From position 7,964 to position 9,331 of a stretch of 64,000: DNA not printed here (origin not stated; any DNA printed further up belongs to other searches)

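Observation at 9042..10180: Perfect 234-bp inverted repeat fuses the 5' ends of two divergent pilin genes around a 671-bp non-coding core (candidate recombinational switch)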

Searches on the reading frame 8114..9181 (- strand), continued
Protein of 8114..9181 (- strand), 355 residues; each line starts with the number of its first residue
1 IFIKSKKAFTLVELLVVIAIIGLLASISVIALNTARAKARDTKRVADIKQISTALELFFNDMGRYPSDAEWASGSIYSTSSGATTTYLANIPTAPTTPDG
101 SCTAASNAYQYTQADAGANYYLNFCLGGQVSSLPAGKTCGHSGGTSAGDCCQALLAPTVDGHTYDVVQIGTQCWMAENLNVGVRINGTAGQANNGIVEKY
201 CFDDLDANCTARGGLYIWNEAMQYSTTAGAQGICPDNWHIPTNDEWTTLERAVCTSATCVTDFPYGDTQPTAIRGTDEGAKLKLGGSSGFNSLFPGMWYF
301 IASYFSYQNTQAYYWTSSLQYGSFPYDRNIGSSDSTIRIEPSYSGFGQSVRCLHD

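Call 49: find_homologous_proteins(query=window:8117-9175:-, max_evalue=1e-20)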
Query window:8117-9175:- (353 aa): 857 proteins with E <= 1e-20 among 8000 candidates; the best 120 are listed.
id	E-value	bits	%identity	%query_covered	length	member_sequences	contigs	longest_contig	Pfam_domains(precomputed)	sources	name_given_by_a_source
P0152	3.7e-231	784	100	96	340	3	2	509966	PF09603.16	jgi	-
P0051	1.6e-108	381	54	99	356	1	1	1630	PF09603.16,PF07963.18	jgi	jgi:general secretion pathway protein G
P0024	9.3e-102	359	52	100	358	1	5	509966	PF09603.16,PF07963.18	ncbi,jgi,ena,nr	ncbi:MAG TPA: FISUMP domain-containing protein [bacterium]|nr:FISUMP domain-containing protein [bact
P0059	1.1e-99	352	49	100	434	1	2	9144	PF09603.16,PF07963.18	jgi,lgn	jgi:general secretion pathway protein G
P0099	1.6e-99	351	50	100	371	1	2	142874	PF09603.16,PF07963.18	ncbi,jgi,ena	-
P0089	8.9e-97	342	48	100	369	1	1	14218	PF09603.16,PF07963.18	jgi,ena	-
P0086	3.1e-96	341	47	100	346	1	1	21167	PF09603.16,PF07963.18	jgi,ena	-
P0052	4.4e-96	340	49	100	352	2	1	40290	PF09603.16,PF07963.18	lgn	-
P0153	1.1e-95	339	48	99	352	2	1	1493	PF09603.16,PF07963.18,PF26707.1,PF07603.18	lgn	-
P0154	3.9e-95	337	51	99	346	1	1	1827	PF09603.16,PF07963.18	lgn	-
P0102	1.5e-93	332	50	99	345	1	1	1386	PF09603.16,PF07963.18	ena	-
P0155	3.4e-91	324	50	99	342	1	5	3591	PF09603.16,PF07963.18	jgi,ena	-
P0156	3.8e-90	321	47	100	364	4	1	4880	PF09603.16,PF07963.18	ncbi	-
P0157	2.8e-89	318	47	99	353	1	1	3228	PF09603.16,PF07963.18,PF26707.1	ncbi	-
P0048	4.7e-89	317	42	65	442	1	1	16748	PF09603.16,PF07963.18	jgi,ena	-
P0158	1.7e-88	315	50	89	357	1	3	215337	PF09603.16,PF07963.18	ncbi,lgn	-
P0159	3.9e-88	314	47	100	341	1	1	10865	PF09603.16,PF07963.18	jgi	-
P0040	1.4e-87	312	47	99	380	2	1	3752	PF09603.16,PF07963.18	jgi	-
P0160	1.9e-87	312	46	100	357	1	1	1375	PF09603.16,PF07963.18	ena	-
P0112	2.9e-87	311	46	100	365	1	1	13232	PF09603.16,PF07963.18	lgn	-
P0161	1.3e-86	309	46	100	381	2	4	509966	PF09603.16,PF07963.18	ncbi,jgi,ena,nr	ncbi:MAG TPA: FISUMP domain-containing protein [bacterium]|nr:FISUMP domain-containing protein [bact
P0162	8.8e-86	306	44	100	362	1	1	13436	PF09603.16,PF07963.18,PF26707.1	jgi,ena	-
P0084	9.5e-86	306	46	100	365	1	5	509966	PF09603.16,PF07963.18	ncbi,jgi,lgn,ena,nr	ncbi:MAG TPA: FISUMP domain-containing protein [bacterium]|nr:FISUMP domain-containing protein [bact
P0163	1.0e-85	306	57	43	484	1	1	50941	PF09603.16,PF07963.18,PF18998.7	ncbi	-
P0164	1.1e-85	306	47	99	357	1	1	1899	PF09603.16,PF07963.18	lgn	-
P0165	1.2e-85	306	43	100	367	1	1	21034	PF09603.16,PF07963.18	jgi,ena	-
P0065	2.0e-85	305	47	100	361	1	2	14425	PF09603.16,PF07963.18,PF26707.1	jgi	jgi:general secretion pathway protein G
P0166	2.1e-85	305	47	99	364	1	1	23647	PF09603.16,PF07963.18,PF26707.1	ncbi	-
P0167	2.1e-84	302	45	100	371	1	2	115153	PF09603.16,PF07963.18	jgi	-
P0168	3.8e-84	301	49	99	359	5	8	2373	PF09603.16,PF07963.18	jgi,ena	-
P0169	1.4e-83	299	45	99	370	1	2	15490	PF09603.16,PF07963.18,PF26707.1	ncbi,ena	-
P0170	2.1e-83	298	46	100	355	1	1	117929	PF09603.16,PF07963.18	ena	-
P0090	2.5e-83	298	45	100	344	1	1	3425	PF09603.16,PF07963.18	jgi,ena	jgi:uncharacterized protein (TIGR02145 family)/prepilin-type N-terminal cleavage/methylation domain-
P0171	2.9e-83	298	45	100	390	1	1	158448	PF09603.16,PF07963.18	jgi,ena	-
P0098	3.6e-83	298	47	99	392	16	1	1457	PF09603.16,PF07963.18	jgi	-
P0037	8.2e-83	296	43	100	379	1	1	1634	PF09603.16,PF07963.18,PF26707.1,PF07603.18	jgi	jgi:uncharacterized protein (TIGR02145 family)/prepilin-type N-terminal cleavage/methylation domain-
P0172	8.4e-83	296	45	99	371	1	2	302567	PF09603.16,PF07963.18,PF26707.1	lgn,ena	-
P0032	4.9e-82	294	64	37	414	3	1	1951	PF09603.16,PF07963.18,PF26707.1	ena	-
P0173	6.3e-82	294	46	100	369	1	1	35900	PF09603.16,PF07963.18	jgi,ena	-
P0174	9.0e-82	293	44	100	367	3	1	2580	PF09603.16,PF07963.18,PF26707.1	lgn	-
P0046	9.4e-82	293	41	99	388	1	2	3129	PF09603.16,PF07963.18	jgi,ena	-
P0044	1.7e-81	292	47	100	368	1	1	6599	PF09603.16,PF07963.18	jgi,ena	-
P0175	2.5e-81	292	43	99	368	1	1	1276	PF09603.16,PF07963.18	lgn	-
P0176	2.6e-81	292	46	99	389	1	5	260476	PF09603.16,PF07963.18,PF26707.1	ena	-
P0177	2.8e-81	291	44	100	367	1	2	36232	PF09603.16,PF07963.18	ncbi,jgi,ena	ncbi:MAG: FISUMP domain-containing protein [Patescibacteria group bacterium]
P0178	7.1e-81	290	45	100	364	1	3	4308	PF09603.16,PF07963.18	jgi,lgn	-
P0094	1.3e-80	289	41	100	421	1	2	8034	PF09603.16,PF07963.18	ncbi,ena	ncbi:MAG: FISUMP domain-containing protein [Candidatus Falkowbacteria bacterium]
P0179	1.5e-80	289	42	99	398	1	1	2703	PF09603.16,PF07963.18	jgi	-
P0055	2.4e-80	288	48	100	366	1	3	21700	PF09603.16,PF07963.18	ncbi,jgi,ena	ncbi:MAG: FISUMP domain-containing protein [Candidatus Omnitrophota bacterium]|jgi:general secretion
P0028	3.0e-80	288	42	99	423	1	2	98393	PF09603.16,PF07963.18,PF26707.1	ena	-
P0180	3.4e-80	288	43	100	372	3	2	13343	PF09603.16,PF07963.18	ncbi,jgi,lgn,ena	ncbi:MAG: FISUMP domain-containing protein [Patescibacteria group bacterium]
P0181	3.6e-80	288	41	99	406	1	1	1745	PF09603.16,PF07963.18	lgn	-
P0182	7.3e-80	287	46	99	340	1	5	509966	PF09603.16,PF07963.18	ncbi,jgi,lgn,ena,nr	ncbi:MAG TPA: FISUMP domain-containing protein [bacterium]|nr:FISUMP domain-containing protein [bact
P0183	1.4e-79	286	43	99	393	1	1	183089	PF09603.16,PF07963.18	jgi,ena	-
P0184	4.4e-79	284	53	45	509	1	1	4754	PF09603.16,PF07963.18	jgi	jgi:uncharacterized protein (TIGR02145 family)/prepilin-type N-terminal cleavage/methylation domain-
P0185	6.5e-79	284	57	41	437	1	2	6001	PF09603.16,PF07963.18,PF18998.7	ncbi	ncbi:MAG: FISUMP domain-containing protein [Candidatus Falkowbacteria bacterium]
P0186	7.1e-79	284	43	100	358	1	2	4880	PF09603.16,PF07963.18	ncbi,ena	ncbi:MAG: FISUMP domain-containing protein [Candidatus Falkowbacteria bacterium]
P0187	1.3e-78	283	38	90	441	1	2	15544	PF09603.16,PF07963.18,PF26707.1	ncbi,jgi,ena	ncbi:MAG: FISUMP domain-containing protein [Patescibacteria group bacterium]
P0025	1.9e-78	282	44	100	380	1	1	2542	PF09603.16,PF07963.18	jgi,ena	-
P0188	2.1e-78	282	44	100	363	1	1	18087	PF09603.16,PF07963.18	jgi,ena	-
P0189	4.6e-78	281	47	82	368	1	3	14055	PF09603.16,PF07963.18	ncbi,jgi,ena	ncbi:MAG: FISUMP domain-containing protein [Patescibacteria group bacterium]|jgi:uncharacterized pro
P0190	4.7e-78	281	52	50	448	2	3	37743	PF09603.16,PF07963.18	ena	-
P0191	5.1e-78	281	44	99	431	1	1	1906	PF09603.16,PF07963.18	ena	-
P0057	6.0e-78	280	67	37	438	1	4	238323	PF09603.16,PF07963.18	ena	-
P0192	7.0e-78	280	40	99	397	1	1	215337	PF09603.16,PF07963.18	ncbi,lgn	-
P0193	1.2e-77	280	58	37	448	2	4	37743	PF09603.16,PF07963.18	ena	-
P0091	1.4e-77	279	58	38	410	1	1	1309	PF09603.16,PF07963.18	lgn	-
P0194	2.5e-77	278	42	99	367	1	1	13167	PF09603.16,PF07963.18,PF26707.1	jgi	-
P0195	3.3e-77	278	44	99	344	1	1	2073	PF09603.16,PF07963.18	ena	-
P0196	4.0e-77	278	45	96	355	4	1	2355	PF09603.16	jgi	-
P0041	4.9e-77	277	43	100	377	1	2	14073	PF09603.16,PF07963.18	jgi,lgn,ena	jgi:general secretion pathway protein G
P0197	8.9e-77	277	47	55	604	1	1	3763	PF09603.16,PF26696.1,PF26707.1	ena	-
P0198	1.2e-76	276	63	38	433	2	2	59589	PF09603.16,PF07963.18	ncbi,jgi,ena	ncbi:MAG: FISUMP domain-containing protein [Patescibacteria group bacterium]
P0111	3.8e-76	275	44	99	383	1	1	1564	PF09603.16,PF07963.18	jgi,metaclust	metaclust:\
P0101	3.9e-76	275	40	100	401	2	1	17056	PF09603.16,PF07963.18,PF26707.1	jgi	jgi:uncharacterized protein (TIGR02145 family)/prepilin-type N-terminal cleavage/methylation domain-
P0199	4.9e-76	274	41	99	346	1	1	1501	PF09603.16,PF07963.18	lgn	-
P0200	7.0e-76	274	43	60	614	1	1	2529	PF09603.16,PF26696.1,PF26707.1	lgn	-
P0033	8.0e-76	274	64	37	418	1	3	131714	PF09603.16,PF07963.18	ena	-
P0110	8.1e-76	273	42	100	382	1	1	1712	PF09603.16,PF07963.18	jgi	jgi:uncharacterized protein (TIGR02145 family)/prepilin-type N-terminal cleavage/methylation domain-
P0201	1.1e-75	273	42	99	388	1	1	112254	PF09603.16,PF07963.18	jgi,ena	-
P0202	1.2e-75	273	49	73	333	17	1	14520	PF09603.16,PF07963.18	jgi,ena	-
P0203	2.2e-75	272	60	40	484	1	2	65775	PF09603.16,PF07963.18,PF18998.7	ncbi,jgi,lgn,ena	ncbi:MAG: FISUMP domain-containing protein [Patescibacteria group bacterium]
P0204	3.0e-75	272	58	42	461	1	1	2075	PF09603.16,PF07963.18,PF18998.7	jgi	-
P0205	4.2e-75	271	63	37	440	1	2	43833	PF09603.16,PF07963.18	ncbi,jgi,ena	ncbi:MAG: FISUMP domain-containing protein [Patescibacteria group bacterium]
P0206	6.6e-75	270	38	99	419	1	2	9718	PF09603.16,PF07963.18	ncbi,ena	ncbi:MAG: FISUMP domain-containing protein [Candidatus Falkowbacteria bacterium]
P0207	8.4e-75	270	51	73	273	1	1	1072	PF09603.16,PF07963.18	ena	-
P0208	9.8e-75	270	43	100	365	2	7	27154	PF09603.16,PF07963.18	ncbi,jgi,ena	-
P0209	2.1e-74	269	46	99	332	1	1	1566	PF09603.16,PF07963.18,PF26707.1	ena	-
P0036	4.4e-74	268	41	100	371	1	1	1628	PF09603.16,PF07963.18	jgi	jgi:uncharacterized protein (TIGR02145 family)/prepilin-type N-terminal cleavage/methylation domain-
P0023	5.9e-74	267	43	99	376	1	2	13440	PF09603.16,PF07963.18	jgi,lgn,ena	jgi:uncharacterized protein (TIGR02145 family)/prepilin-type N-terminal cleavage/methylation domain-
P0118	6.7e-74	267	62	38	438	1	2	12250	PF09603.16,PF07963.18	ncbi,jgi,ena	ncbi:MAG: FISUMP domain-containing protein [Patescibacteria group bacterium]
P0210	8.9e-74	267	41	56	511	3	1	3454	PF09603.16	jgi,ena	-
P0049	1.6e-73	266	47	99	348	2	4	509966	PF09603.16,PF07963.18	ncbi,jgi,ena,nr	ncbi:MAG TPA: FISUMP domain-containing protein [bacterium]|nr:FISUMP domain-containing protein [bact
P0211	2.6e-73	265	43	100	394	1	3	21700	PF09603.16,PF07963.18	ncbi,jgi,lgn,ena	ncbi:MAG: FISUMP domain-containing protein [Candidatus Omnitrophota bacterium]|jgi:uncharacterized p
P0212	5.2e-73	264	50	70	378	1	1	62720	PF09603.16,PF07963.18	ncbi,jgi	ncbi:MAG: FISUMP domain-containing protein [Patescibacteria group bacterium]|jgi:uncharacterized pro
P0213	6.8e-73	264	63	38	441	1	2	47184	PF09603.16,PF07963.18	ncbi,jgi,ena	ncbi:MAG: FISUMP domain-containing protein [Patescibacteria group bacterium]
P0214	9.6e-73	263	43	100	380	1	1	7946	PF09603.16,PF07963.18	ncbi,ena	ncbi:MAG: FISUMP domain-containing protein [Candidatus Falkowbacteria bacterium]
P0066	1.4e-72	263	44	93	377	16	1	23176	PF09603.16,PF07963.18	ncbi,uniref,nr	ncbi:hypothetical protein AUJ35_00975 [Candidatus Falkowbacteria bacterium CG1_02_41_21]|uniref:Fibr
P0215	1.8e-72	262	41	100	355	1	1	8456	PF09603.16,PF07963.18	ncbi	-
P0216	4.3e-72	261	39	100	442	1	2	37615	PF09603.16,PF07963.18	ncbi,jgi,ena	ncbi:MAG: FISUMP domain-containing protein [Patescibacteria group bacterium]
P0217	7.9e-72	260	50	69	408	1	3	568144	PF09603.16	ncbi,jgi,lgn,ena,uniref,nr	ncbi:hypothetical protein CVU82_04220 [Candidatus Falkowbacteria bacterium HGW-Falkowbacteria-1]|uni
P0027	1.3e-71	260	63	38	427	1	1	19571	PF09603.16,PF07963.18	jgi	jgi:general secretion pathway protein G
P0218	2.4e-71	259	45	56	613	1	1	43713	PF09603.16,PF00404.25,PF26707.1,PF07603.18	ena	-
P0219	3.2e-71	258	41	99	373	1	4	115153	PF09603.16,PF07963.18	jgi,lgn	-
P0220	3.9e-71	258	40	100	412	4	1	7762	PF09603.16,PF07963.18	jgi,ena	-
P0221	4.6e-71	258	38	79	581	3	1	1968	PF09603.16,PF00404.25,PF26707.1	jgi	jgi:uncharacterized protein (TIGR02145 family)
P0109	4.7e-71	258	41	100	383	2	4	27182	PF09603.16,PF07963.18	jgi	-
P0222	7.9e-71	257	42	100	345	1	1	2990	PF09603.16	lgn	-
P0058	8.4e-71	257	63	37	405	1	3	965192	PF09603.16,PF07963.18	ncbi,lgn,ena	ncbi:MAG: FISUMP domain-containing protein [Candidatus Falkowbacteria bacterium]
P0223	1.0e-70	257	55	42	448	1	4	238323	PF09603.16,PF07963.18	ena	-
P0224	2.8e-70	255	42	99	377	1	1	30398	PF09603.16,PF07963.18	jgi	jgi:uncharacterized protein (TIGR02145 family)/prepilin-type N-terminal cleavage/methylation domain-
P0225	3.4e-70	255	44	100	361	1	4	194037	PF09603.16,PF07963.18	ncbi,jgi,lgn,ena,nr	ncbi:MAG TPA: FISUMP domain-containing protein [bacterium]|nr:FISUMP domain-containing protein [bact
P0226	4.2e-70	255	41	99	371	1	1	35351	PF09603.16,PF07963.18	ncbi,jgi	ncbi:MAG: FISUMP domain-containing protein [Patescibacteria group bacterium]|jgi:uncharacterized pro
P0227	7.2e-70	254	41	99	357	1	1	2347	PF09603.16,PF07963.18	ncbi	-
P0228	7.3e-70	254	46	79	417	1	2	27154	PF09603.16,PF07963.18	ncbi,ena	-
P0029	9.1e-70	254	41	100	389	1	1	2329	PF09603.16,PF07963.18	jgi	-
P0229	1.4e-69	253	43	100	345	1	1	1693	PF09603.16,PF07963.18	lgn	-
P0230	2.4e-69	252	43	100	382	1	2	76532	PF09603.16,PF07963.18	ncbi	-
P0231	3.6e-69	252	40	99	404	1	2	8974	PF09603.16,PF07963.18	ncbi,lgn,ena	ncbi:MAG: FISUMP domain-containing protein [Candidatus Falkowbacteria bacterium]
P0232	3.8e-69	252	41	100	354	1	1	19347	PF09603.16,PF07963.18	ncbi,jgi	jgi:uncharacterized protein (TIGR02145 family)/prepilin-type N-terminal cleavage/methylation domain-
